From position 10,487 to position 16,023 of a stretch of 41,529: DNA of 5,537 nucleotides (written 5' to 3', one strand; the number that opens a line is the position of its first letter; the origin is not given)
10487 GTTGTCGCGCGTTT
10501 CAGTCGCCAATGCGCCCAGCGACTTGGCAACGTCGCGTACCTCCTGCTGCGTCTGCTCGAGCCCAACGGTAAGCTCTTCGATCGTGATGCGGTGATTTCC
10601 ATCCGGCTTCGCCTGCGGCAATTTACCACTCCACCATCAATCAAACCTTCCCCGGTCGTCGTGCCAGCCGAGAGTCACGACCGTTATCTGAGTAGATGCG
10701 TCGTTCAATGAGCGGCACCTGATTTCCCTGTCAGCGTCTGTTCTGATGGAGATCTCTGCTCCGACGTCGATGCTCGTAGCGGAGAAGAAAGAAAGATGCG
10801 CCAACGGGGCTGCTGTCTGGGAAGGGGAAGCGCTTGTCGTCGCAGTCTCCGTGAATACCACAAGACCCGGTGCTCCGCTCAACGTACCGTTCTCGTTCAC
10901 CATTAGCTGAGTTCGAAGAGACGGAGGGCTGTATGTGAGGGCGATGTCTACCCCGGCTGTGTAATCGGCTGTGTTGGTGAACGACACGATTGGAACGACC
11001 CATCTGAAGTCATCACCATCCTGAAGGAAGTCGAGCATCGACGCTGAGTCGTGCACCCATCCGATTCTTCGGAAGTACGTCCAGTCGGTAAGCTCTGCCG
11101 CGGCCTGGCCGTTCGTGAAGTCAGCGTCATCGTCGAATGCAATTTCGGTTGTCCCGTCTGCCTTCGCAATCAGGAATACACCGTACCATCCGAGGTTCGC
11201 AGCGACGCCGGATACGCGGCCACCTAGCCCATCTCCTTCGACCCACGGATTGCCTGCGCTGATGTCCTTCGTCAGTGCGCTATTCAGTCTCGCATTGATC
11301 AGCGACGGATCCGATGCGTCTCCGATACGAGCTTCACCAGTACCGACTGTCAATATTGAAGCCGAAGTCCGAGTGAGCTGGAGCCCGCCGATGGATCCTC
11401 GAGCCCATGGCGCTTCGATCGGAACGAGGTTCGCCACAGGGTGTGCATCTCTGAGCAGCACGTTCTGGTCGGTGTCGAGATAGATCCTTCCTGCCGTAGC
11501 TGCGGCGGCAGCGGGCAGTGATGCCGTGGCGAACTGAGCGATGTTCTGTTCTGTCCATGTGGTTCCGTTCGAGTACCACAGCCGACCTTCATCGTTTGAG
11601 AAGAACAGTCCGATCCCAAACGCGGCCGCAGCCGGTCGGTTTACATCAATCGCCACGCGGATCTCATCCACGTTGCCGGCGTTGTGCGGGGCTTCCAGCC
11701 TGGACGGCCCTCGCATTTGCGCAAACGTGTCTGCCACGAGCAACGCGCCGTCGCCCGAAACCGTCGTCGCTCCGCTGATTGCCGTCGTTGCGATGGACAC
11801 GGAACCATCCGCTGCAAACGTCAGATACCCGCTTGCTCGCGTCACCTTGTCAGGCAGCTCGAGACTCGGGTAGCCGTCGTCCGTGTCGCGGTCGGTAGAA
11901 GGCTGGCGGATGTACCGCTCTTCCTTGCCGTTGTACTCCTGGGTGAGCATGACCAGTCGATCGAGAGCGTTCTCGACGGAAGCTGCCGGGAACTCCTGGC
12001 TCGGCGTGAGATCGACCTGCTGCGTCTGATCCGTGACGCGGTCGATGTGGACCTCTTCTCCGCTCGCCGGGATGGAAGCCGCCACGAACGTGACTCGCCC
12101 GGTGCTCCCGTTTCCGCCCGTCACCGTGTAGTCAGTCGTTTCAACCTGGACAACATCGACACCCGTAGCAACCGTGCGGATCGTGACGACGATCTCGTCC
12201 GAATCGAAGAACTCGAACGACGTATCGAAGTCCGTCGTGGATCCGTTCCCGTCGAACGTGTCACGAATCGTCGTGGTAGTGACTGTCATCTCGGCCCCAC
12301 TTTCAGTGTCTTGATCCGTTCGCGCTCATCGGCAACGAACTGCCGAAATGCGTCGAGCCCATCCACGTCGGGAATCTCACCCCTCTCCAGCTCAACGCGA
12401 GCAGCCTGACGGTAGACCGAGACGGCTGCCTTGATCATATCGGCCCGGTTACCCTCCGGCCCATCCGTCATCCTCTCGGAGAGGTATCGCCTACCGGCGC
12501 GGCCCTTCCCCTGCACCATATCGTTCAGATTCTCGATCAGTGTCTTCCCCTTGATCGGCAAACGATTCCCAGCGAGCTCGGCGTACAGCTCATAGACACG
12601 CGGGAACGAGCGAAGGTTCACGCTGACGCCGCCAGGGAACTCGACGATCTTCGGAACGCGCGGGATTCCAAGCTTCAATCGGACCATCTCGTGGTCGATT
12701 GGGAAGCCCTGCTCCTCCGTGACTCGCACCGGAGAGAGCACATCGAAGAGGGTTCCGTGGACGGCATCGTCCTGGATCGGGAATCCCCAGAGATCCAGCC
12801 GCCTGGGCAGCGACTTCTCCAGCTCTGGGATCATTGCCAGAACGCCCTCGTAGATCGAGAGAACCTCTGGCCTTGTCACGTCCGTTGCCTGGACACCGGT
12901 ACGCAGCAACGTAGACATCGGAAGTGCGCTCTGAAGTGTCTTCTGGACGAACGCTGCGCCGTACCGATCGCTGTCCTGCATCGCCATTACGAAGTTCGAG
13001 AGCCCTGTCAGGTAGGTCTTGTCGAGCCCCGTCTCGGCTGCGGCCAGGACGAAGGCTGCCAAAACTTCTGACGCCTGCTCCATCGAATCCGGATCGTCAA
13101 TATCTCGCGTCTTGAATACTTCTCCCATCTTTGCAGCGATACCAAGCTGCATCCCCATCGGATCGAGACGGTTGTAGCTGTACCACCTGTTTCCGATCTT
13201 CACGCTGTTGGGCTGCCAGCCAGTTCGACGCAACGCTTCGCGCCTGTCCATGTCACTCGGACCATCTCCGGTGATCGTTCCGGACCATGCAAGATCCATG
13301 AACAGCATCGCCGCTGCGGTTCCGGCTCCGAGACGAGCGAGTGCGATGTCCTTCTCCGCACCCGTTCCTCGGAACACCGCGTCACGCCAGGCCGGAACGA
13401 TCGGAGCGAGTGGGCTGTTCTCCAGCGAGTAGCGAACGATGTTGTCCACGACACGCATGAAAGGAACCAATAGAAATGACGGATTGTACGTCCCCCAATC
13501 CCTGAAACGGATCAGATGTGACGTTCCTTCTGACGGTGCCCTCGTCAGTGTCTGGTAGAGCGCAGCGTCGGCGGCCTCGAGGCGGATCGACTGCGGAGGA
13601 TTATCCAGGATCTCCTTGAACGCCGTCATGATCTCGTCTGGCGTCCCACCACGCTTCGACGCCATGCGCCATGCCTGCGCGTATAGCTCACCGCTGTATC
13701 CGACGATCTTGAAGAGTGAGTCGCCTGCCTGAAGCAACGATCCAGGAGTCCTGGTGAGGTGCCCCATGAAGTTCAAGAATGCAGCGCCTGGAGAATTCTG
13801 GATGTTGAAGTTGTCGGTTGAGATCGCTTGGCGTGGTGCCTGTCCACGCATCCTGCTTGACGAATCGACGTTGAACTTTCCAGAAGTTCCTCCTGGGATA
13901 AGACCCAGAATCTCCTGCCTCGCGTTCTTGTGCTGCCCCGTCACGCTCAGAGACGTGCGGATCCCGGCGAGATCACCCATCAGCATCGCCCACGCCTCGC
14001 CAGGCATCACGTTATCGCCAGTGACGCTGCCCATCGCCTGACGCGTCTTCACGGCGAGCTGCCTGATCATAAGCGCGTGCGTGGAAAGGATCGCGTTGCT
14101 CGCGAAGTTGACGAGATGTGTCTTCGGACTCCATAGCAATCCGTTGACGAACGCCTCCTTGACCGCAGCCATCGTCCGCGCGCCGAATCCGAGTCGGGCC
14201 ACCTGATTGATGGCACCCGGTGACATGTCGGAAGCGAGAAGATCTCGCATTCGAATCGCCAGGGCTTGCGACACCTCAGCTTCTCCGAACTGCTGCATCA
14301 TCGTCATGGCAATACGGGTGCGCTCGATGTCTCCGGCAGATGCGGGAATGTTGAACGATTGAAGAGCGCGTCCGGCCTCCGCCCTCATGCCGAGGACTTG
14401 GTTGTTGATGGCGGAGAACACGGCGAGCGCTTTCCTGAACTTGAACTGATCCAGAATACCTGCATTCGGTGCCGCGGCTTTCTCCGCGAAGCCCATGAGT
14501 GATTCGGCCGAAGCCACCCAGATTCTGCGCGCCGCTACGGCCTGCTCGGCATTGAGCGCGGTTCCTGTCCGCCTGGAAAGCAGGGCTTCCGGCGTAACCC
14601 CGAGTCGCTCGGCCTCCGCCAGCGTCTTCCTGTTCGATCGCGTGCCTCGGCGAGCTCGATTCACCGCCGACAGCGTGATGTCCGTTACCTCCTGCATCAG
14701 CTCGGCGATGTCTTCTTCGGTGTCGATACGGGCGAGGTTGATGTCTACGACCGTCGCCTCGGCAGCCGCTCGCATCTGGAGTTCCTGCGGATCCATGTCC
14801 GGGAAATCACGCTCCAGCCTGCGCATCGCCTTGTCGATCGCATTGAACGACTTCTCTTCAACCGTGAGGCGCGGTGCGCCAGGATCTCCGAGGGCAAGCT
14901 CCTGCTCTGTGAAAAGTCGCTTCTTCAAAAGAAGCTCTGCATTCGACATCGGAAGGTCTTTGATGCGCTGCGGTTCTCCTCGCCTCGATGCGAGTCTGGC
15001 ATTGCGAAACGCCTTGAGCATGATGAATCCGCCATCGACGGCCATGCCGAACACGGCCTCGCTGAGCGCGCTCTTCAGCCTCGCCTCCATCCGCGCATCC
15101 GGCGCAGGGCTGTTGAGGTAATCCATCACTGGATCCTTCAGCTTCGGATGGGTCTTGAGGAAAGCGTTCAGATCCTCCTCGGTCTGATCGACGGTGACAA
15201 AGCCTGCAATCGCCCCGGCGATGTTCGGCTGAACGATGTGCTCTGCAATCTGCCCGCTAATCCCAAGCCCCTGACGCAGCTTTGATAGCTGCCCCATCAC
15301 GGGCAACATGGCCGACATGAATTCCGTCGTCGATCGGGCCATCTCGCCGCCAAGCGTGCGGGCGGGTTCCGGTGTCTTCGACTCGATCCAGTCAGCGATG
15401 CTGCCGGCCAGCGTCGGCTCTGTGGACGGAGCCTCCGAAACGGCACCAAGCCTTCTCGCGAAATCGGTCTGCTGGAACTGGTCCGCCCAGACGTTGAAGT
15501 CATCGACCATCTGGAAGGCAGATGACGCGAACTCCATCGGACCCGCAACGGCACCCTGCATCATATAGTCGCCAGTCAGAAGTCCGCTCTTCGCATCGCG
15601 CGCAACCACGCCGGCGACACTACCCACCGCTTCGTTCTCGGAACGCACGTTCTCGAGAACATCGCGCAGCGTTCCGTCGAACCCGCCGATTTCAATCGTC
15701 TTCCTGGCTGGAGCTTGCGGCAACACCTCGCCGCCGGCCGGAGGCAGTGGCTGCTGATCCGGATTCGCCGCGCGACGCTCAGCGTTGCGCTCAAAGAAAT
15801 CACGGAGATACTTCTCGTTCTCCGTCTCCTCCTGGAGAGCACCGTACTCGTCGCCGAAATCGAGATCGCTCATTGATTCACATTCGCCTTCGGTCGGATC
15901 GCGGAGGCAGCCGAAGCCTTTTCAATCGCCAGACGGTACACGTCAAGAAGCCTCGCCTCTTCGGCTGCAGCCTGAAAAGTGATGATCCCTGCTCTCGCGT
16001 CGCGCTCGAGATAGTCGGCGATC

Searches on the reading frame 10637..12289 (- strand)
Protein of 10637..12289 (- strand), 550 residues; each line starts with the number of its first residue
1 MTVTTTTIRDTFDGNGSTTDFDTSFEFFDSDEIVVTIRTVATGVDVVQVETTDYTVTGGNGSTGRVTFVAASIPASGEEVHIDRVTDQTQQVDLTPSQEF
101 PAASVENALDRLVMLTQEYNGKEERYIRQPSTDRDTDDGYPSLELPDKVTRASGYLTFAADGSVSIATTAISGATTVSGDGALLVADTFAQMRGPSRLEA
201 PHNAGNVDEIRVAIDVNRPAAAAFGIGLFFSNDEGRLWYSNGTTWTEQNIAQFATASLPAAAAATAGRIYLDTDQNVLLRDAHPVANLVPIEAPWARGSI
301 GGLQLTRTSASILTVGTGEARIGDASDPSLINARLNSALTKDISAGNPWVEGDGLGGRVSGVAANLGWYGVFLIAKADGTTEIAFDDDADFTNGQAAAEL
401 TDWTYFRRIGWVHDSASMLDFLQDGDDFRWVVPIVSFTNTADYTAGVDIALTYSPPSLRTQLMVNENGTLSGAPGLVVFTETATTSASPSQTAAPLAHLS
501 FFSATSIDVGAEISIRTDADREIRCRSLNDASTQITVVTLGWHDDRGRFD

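Call 49: search_protein_families(library=phrogs, proteins=[window:10637-12289:-], max_evalue=0.001)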
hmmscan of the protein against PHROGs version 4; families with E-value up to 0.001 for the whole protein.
window:10637-12289:- (550 aa): 15 families
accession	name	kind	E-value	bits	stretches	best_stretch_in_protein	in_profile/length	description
phrog_1640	-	tail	7e-24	85.9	1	1-131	1-129/765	tail protein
phrog_13893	-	tail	1.8e-20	73.8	1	1-131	1-129/648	tail protein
phrog_6518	-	tail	6.7e-18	65.1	1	7-132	4-124/793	tail fiber protein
phrog_30017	-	unknown function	8.2e-14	51.5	1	1-130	1-127/1025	-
phrog_32960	-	unknown function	1.6e-13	50.9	1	1-132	1-130/762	-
phrog_36601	-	tail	7.8e-13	48.5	1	1-131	15-143/1084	tail fiber protein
phrog_17220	-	unknown function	2e-12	47.2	1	1-132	1-130/868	-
phrog_5510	-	tail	3.9e-12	46.4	1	1-121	1-119/789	tail fiber protein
phrog_8649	-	unknown function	2.3e-11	44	1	1-118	1-116/743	-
phrog_5662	-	tail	2.6e-11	43.6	1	1-131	1-129/729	tail fiber protein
phrog_38237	-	unknown function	4.1e-11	42.9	1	1-131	1-129/697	-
phrog_1171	-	tail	9.8e-10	38.5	1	1-135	1-136/954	tail spike protein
phrog_28871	-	unknown function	3.4e-08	32.8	1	5-130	5-121/946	-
phrog_4818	-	tail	3.2e-06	26.5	1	2-140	5-143/896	tail fiber protein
phrog_13518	-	unknown function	8e-05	21.8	1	1-129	1-129/1230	-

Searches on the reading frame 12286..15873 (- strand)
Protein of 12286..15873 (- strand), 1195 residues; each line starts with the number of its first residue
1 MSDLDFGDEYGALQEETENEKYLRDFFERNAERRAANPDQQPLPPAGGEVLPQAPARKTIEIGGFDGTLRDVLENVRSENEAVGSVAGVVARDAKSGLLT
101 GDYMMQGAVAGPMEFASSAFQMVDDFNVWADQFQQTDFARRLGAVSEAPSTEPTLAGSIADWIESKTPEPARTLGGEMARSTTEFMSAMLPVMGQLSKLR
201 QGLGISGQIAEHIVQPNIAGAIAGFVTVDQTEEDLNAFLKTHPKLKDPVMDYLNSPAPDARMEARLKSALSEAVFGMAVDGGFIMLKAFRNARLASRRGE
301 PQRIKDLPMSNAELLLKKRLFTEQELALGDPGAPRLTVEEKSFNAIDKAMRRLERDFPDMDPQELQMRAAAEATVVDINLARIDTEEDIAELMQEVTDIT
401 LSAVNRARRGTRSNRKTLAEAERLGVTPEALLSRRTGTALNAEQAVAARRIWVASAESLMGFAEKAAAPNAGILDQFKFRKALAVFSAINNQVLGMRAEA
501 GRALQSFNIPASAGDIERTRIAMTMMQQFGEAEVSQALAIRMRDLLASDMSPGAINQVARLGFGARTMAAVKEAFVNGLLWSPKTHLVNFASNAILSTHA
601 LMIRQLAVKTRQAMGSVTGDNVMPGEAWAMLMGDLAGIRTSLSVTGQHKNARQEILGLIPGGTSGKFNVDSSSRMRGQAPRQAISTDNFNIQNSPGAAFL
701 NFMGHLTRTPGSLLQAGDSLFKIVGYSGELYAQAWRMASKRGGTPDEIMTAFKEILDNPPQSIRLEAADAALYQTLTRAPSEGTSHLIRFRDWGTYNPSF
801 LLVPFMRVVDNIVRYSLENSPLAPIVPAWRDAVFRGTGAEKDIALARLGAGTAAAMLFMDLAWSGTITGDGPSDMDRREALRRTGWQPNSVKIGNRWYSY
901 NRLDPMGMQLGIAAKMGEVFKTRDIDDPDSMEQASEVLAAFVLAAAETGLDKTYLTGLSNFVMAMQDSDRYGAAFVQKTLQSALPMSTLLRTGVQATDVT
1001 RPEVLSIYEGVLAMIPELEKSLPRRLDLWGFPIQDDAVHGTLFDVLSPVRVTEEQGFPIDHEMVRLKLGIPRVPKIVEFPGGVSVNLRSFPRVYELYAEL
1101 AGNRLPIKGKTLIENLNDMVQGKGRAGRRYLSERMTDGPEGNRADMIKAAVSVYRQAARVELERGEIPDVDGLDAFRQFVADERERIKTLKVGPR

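Call 49: search_protein_families(library=phrogs, proteins=[window:12286-15873:-], max_evalue=0.001)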
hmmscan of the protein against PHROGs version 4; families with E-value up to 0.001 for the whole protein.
window:12286-15873:- (1195 aa): 1 family
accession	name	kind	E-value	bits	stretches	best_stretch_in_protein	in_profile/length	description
phrog_6651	-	head and packaging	4.6e-31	108.6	2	803-1054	959-1231/1375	internal virion protein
